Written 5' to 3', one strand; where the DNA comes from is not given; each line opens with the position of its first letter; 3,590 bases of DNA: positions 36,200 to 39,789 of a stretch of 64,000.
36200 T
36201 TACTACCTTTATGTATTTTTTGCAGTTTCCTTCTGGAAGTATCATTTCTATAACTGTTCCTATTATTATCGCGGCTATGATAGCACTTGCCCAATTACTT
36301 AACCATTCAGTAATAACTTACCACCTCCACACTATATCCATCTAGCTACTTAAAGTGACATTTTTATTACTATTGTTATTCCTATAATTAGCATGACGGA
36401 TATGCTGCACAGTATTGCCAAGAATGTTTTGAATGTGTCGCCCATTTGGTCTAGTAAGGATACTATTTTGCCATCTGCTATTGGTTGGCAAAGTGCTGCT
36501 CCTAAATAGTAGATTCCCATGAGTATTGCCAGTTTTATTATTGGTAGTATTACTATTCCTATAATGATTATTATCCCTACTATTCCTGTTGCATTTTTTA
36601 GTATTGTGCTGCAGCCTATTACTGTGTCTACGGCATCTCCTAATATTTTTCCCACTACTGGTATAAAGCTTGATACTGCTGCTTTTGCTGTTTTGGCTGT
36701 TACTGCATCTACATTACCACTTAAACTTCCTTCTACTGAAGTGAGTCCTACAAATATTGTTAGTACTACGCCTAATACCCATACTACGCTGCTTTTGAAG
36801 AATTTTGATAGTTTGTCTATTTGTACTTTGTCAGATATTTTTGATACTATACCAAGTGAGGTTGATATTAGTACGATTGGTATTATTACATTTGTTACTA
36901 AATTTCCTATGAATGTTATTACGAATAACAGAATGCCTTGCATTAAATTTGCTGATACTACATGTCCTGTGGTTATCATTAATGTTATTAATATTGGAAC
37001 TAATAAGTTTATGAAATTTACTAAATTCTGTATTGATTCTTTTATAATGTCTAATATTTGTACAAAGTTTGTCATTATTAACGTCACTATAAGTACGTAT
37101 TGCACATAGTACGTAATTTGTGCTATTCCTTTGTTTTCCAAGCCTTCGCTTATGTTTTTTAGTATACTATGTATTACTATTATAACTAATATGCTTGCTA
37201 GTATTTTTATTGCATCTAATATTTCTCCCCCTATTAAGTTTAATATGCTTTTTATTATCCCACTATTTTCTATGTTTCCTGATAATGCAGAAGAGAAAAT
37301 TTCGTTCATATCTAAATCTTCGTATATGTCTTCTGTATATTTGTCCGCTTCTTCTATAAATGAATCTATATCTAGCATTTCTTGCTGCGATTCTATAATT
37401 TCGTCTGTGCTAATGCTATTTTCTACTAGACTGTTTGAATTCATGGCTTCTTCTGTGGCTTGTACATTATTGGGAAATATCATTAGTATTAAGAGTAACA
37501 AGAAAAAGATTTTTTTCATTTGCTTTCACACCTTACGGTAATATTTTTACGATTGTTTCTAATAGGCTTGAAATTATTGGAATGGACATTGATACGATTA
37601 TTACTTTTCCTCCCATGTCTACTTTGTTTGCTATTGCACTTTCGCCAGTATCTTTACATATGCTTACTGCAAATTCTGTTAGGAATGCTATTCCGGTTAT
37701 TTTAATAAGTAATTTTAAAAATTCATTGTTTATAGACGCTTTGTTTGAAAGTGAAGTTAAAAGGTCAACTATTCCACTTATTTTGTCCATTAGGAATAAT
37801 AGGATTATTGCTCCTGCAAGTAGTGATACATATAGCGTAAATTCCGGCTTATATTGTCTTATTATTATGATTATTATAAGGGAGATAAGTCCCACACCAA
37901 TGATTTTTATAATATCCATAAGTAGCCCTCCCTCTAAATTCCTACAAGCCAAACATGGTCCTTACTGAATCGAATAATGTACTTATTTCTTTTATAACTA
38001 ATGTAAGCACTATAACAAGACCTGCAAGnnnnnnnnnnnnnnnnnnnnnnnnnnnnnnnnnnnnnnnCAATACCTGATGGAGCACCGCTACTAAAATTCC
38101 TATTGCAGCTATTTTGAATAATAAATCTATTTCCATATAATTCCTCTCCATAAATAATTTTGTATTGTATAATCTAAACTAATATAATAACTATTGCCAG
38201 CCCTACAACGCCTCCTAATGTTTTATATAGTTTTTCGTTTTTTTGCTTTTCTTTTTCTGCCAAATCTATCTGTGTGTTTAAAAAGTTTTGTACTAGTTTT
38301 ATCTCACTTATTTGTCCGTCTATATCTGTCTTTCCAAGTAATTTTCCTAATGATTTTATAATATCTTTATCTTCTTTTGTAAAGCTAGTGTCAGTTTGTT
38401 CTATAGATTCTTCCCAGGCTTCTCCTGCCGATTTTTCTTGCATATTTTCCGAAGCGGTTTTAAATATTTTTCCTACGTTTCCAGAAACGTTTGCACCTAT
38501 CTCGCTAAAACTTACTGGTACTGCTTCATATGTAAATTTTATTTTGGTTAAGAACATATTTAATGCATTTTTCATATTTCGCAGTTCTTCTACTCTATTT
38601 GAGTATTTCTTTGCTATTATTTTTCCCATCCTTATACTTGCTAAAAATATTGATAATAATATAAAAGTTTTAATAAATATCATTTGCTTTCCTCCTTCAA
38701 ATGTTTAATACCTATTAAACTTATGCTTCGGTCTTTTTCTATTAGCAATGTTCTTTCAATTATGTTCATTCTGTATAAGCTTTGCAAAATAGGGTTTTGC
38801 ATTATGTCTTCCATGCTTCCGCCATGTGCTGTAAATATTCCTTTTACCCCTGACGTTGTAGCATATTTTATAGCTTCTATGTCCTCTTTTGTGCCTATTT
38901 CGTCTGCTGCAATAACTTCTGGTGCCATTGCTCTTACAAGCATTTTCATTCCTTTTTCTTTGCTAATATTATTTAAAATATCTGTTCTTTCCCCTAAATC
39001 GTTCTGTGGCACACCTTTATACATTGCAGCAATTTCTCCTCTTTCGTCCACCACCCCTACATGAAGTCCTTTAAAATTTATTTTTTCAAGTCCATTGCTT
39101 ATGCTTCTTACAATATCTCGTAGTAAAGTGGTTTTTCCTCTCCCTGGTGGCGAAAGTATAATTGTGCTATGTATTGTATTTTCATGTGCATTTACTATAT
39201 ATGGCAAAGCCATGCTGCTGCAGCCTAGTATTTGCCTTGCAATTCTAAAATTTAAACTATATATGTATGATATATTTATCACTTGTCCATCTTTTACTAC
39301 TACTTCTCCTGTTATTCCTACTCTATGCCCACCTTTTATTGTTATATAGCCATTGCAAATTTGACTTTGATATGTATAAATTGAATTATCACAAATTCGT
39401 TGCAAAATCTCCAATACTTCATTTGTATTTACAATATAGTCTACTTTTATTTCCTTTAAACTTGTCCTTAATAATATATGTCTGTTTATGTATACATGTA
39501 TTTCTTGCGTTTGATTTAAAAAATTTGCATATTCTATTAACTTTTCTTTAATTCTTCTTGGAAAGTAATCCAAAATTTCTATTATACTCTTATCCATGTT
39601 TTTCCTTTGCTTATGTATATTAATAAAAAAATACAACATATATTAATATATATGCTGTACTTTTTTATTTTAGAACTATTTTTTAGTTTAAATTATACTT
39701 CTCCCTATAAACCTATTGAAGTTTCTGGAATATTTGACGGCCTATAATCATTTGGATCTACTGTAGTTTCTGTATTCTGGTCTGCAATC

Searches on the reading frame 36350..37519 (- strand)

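Call 69: search_protein_families(library=ncbifam, proteins=[window:36350-37519:-], max_evalue=0.00001)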
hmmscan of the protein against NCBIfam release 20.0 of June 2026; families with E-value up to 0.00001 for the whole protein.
window:36350-37519:- (389 aa): 1 family
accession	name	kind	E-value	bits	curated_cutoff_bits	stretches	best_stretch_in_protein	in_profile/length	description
TIGR02829.1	spore_III_AE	equivalog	1.2e-88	297.9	247.45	1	1-386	1-379/381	stage III sporulation protein AE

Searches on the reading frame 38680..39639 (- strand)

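Call 86: search_protein_families(library=ncbifam, proteins=[window:38680-39639:-], max_evalue=0.000001)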
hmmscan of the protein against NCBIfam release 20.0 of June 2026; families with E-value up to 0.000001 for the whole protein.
window:38680-39639:- (319 aa): 1 family
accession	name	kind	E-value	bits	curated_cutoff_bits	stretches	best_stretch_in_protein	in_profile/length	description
TIGR02858.1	spore_III_AA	equivalog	1.5e-86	290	281.3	1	45-306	1-263/272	stage III sporulation protein AA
